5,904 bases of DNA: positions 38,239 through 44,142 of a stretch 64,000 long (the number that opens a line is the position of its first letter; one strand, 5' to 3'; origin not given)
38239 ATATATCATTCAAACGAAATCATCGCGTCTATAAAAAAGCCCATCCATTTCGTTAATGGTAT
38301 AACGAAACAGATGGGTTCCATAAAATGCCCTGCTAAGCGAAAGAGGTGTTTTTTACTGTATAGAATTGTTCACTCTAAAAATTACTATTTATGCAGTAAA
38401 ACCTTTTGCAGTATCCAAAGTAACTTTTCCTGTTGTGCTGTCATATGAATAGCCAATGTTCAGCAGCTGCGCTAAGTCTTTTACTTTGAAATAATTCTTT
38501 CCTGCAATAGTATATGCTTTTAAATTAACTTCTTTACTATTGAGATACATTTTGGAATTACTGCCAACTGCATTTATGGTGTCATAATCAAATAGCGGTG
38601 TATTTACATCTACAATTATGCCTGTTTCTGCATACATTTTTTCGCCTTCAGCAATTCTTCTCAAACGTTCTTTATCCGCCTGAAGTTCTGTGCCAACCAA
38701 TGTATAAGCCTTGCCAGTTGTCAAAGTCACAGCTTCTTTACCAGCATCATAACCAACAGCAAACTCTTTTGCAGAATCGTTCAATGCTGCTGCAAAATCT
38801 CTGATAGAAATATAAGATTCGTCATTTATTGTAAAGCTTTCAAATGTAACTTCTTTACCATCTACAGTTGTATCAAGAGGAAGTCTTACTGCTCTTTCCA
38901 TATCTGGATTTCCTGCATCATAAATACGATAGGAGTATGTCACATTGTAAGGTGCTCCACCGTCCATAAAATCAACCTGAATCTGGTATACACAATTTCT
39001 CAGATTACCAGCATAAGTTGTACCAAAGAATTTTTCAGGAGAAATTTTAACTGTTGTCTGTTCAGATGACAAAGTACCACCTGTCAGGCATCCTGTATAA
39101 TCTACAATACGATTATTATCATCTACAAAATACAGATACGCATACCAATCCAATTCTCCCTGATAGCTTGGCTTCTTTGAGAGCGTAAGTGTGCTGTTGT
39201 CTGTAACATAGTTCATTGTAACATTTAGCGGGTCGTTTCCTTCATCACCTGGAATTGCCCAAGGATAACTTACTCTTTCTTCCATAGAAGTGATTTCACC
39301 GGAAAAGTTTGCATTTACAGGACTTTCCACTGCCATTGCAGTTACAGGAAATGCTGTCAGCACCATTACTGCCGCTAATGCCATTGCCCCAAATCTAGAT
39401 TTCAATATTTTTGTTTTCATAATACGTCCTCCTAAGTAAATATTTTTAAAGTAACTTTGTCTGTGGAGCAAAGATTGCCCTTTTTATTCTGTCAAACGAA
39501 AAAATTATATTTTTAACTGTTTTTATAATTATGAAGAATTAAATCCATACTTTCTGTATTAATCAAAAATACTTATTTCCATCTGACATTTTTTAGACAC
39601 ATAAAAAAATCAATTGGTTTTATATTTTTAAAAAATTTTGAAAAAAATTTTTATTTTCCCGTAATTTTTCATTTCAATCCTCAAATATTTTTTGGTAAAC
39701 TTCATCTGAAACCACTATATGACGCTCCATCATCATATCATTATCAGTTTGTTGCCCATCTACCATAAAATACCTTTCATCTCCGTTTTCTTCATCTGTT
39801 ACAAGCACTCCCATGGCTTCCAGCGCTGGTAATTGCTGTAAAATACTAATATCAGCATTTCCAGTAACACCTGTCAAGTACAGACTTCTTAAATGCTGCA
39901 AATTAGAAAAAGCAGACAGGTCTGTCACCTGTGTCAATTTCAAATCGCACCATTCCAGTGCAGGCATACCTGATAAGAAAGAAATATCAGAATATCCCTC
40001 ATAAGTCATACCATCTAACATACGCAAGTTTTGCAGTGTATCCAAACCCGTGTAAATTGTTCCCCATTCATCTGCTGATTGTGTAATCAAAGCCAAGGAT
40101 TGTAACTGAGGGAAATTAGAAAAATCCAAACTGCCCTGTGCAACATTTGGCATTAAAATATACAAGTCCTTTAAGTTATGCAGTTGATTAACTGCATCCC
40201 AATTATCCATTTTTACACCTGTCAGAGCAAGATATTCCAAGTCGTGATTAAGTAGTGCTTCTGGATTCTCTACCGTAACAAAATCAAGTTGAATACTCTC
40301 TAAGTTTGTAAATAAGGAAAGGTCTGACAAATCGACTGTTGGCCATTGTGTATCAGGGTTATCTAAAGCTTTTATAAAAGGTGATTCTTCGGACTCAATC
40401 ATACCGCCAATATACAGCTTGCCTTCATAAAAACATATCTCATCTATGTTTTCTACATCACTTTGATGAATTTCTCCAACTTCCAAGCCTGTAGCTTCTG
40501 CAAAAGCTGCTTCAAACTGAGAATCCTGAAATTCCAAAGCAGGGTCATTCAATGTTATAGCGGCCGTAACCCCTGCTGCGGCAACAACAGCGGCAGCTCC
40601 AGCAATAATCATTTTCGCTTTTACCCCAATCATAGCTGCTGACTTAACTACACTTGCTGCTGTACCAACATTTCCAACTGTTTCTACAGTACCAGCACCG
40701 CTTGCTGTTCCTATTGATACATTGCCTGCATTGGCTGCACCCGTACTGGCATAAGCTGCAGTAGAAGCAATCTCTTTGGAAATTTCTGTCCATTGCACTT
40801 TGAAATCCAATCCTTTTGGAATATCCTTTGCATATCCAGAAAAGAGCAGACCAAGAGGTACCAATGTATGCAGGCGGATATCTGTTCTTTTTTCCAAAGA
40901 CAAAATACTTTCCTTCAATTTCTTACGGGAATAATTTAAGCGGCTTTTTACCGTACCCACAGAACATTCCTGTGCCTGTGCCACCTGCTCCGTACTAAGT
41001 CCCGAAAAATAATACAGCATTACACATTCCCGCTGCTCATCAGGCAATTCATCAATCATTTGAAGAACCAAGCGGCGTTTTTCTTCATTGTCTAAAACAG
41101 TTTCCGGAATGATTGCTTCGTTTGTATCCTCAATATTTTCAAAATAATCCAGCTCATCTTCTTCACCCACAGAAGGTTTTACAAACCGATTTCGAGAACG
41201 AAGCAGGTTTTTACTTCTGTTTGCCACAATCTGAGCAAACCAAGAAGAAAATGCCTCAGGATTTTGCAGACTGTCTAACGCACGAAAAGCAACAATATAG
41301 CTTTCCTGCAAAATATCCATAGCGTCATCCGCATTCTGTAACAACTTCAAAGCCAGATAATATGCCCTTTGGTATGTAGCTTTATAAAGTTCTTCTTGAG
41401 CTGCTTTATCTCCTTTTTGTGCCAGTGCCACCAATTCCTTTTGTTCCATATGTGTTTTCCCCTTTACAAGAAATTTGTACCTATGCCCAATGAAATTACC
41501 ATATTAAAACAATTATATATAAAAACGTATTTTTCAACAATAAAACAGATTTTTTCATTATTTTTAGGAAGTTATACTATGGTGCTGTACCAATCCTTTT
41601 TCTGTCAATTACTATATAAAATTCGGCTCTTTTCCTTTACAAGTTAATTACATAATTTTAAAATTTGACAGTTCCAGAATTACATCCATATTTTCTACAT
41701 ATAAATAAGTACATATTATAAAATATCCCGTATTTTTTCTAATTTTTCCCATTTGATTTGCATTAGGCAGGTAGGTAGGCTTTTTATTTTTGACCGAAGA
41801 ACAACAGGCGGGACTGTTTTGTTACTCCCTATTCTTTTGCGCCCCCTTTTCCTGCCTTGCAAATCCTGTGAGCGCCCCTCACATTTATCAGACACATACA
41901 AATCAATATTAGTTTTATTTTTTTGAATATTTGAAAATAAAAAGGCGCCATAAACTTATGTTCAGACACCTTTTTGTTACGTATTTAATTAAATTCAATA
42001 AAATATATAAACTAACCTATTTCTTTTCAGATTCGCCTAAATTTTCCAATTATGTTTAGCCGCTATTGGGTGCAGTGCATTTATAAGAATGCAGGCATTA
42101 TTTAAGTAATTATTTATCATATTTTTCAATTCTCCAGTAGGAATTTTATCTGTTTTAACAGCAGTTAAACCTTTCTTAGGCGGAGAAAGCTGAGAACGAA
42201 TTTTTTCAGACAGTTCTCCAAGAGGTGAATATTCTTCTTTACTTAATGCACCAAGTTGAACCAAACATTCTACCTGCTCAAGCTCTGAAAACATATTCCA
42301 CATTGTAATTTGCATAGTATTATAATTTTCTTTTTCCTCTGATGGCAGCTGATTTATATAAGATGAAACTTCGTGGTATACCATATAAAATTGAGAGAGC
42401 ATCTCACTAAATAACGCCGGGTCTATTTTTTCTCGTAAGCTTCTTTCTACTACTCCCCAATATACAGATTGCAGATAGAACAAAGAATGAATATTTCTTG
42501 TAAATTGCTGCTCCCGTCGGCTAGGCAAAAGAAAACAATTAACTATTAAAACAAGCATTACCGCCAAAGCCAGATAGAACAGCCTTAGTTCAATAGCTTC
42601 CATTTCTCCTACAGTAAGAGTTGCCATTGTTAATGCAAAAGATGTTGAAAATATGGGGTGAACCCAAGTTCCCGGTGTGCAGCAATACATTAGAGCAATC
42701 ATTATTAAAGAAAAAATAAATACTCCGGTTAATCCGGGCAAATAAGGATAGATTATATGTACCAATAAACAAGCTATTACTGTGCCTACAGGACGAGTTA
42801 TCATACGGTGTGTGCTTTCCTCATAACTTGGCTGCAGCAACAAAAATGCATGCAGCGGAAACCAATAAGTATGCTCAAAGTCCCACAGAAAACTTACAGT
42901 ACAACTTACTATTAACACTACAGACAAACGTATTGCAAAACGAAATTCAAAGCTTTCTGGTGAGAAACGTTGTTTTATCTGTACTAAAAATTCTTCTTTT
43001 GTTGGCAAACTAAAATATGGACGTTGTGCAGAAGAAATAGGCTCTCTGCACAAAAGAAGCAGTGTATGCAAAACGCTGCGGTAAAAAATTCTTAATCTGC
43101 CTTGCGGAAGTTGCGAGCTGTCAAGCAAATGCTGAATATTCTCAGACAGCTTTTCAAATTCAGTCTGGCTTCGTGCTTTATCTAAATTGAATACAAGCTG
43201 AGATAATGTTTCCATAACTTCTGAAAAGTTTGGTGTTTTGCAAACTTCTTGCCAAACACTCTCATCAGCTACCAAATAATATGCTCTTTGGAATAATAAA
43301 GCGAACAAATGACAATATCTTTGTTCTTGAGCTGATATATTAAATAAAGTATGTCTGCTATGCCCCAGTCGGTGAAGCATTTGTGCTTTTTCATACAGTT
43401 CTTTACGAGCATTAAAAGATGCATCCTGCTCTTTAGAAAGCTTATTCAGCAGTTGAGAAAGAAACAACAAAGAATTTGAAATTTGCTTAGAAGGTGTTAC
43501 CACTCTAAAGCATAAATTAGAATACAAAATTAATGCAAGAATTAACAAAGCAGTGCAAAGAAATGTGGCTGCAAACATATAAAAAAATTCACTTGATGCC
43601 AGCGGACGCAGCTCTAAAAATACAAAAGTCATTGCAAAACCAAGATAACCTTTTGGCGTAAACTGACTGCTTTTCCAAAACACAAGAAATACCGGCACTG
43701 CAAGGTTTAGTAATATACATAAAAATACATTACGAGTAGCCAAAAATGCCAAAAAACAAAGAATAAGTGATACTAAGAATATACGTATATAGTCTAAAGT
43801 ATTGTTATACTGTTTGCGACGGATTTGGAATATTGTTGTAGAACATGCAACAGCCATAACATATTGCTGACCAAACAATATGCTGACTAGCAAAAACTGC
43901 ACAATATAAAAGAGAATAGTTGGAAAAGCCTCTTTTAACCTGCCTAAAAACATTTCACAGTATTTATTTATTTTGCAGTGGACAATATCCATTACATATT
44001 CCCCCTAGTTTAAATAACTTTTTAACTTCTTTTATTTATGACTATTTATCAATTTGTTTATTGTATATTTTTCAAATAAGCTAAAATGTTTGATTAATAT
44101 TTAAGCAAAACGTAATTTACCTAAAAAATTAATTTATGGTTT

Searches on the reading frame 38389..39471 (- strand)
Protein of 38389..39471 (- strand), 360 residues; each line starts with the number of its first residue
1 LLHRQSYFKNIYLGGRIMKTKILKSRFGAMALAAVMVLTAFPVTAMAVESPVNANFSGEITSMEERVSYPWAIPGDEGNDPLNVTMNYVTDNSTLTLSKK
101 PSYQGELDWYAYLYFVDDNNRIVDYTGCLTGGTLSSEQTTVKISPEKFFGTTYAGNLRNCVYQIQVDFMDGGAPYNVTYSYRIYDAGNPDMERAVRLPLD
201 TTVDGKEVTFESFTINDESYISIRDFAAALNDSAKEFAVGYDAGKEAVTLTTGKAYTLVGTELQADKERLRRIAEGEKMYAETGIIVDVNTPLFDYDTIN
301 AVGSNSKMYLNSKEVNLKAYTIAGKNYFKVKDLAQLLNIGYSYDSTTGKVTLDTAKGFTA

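Call 9: search_protein_families(library=pfam, proteins=[window:38389-39471:-], max_evalue=0.01)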
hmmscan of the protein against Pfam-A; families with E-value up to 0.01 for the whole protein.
window:38389-39471:- (360 aa): 1 family
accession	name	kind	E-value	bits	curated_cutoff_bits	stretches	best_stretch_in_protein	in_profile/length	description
PF07833.16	Cu_amine_oxidN1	-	1.5e-05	25.4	24.2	0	202-255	1-51/108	Copper amine oxidase N-terminal domain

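Call 53: search_protein_families(library=padloc, proteins=[window:38389-39471:-], max_evalue=0.001)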
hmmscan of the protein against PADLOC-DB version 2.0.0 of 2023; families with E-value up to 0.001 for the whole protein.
window:38389-39471:- (360 aa): 0 families

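Call 64: find_encoding_contigs(protein=window:38389-39420:-, flank=5000, max_places=10)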
Protein window:38389-39420:- (343 aa): 3 contigs read that carry it; 2 places shown.
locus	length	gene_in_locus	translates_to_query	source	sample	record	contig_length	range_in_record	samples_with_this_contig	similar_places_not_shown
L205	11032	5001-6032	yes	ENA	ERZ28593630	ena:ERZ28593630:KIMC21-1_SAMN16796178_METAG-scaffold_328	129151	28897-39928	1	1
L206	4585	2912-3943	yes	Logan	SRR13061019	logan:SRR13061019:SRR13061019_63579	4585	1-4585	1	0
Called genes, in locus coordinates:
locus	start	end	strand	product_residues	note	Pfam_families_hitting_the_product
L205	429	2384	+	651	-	PF13515:FUSC_2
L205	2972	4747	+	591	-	PF07638:Sigma70_ECF, PF04542:Sigma70_r2, PF08281:Sigma70_r4_2, PF04545:Sigma70_r4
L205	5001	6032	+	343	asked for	PF07833:Cu_amine_oxidN1 (faint)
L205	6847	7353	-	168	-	PF13173:AAA_14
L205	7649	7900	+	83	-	-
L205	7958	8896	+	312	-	PF00294:PfkB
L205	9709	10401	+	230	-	PF01881:Cas_Cas6_C (weak)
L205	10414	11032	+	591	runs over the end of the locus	-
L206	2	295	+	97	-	?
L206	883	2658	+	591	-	PF07638:Sigma70_ECF, PF04542:Sigma70_r2, PF08281:Sigma70_r4_2, PF04545:Sigma70_r4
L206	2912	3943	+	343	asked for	PF07833:Cu_amine_oxidN1 (faint)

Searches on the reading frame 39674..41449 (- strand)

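Call 9: search_protein_families(library=pfam, proteins=[window:39674-41449:-], max_evalue=0.01)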
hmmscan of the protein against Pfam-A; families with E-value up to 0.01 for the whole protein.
window:39674-41449:- (591 aa): 5 families
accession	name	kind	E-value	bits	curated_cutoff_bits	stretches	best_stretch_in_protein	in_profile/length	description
PF08281.18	Sigma70_r4_2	-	8e-15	54.7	25.7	1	126-178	2-54/54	Sigma-70, region 4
PF04542.20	Sigma70_r2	-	1.7e-11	44.2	24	1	21-88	1-70/71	Sigma-70 region 2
PF07638.17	Sigma70_ECF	-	3.5e-10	40.5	21.1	1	5-181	6-182/185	ECF sigma factor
PF04545.22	Sigma70_r4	-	7.7e-10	38.6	24.1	1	132-180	2-50/50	Sigma-70, region 4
PF12799.13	LRR_4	-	0.0056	17.4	27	0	506-537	11-42/44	Leucine Rich repeats (2 copies)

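Call 53: search_protein_families(library=padloc, proteins=[window:39674-41449:-], max_evalue=0.001)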
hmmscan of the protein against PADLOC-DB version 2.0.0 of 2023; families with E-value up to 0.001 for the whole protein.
window:39674-41449:- (591 aa): 0 families

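Call 82: search_protein_families(library=pfam, proteins=[L208:702-1292:+, L208:1261-1845:+, L208:225-515:-, L208:2-265:-], max_evalue=0.01)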
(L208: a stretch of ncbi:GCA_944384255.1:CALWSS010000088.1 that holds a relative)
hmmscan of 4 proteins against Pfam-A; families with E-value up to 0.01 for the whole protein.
L208:702-1292:+ (196 aa): 0 families

L208:1261-1845:+ (194 aa): 0 families

L208:225-515:- (96 aa): 0 families

L208:2-265:- (88 aa): 0 families

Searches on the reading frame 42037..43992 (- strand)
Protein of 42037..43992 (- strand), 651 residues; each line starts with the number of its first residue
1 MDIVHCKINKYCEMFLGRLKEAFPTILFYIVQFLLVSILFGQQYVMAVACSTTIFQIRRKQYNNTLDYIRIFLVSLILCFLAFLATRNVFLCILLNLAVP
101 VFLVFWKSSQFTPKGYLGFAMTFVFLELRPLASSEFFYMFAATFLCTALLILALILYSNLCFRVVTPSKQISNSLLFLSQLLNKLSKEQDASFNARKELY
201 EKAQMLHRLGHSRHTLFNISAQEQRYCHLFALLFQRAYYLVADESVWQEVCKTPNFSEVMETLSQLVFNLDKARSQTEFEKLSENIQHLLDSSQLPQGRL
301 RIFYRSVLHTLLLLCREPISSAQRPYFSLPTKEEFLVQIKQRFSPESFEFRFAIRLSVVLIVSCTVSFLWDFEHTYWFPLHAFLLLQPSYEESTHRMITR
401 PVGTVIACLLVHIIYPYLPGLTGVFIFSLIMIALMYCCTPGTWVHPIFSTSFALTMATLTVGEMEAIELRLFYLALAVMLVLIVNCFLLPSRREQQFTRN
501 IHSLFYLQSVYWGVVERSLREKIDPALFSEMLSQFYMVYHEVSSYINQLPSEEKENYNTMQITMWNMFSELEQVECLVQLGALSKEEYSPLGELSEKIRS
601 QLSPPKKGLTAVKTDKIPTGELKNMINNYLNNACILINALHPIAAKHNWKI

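Call 9: search_protein_families(library=pfam, proteins=[window:42037-43992:-], max_evalue=0.01)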
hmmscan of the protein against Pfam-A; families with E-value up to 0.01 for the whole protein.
window:42037-43992:- (651 aa): 1 family
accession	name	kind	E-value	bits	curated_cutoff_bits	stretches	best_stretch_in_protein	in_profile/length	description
PF13515.12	FUSC_2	-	2.6e-14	53.9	25.6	1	364-484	3-126/126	Fusaric acid resistance protein-like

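Call 82: search_protein_families(library=pfam, proteins=[L208:702-1292:+, L208:1261-1845:+, L208:225-515:-, L208:2-265:-], max_evalue=0.01)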
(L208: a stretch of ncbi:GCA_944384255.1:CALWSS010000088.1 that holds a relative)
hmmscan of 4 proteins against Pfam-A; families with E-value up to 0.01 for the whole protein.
L208:702-1292:+ (196 aa): 0 families

L208:1261-1845:+ (194 aa): 0 families

L208:225-515:- (96 aa): 0 families

L208:2-265:- (88 aa): 0 families
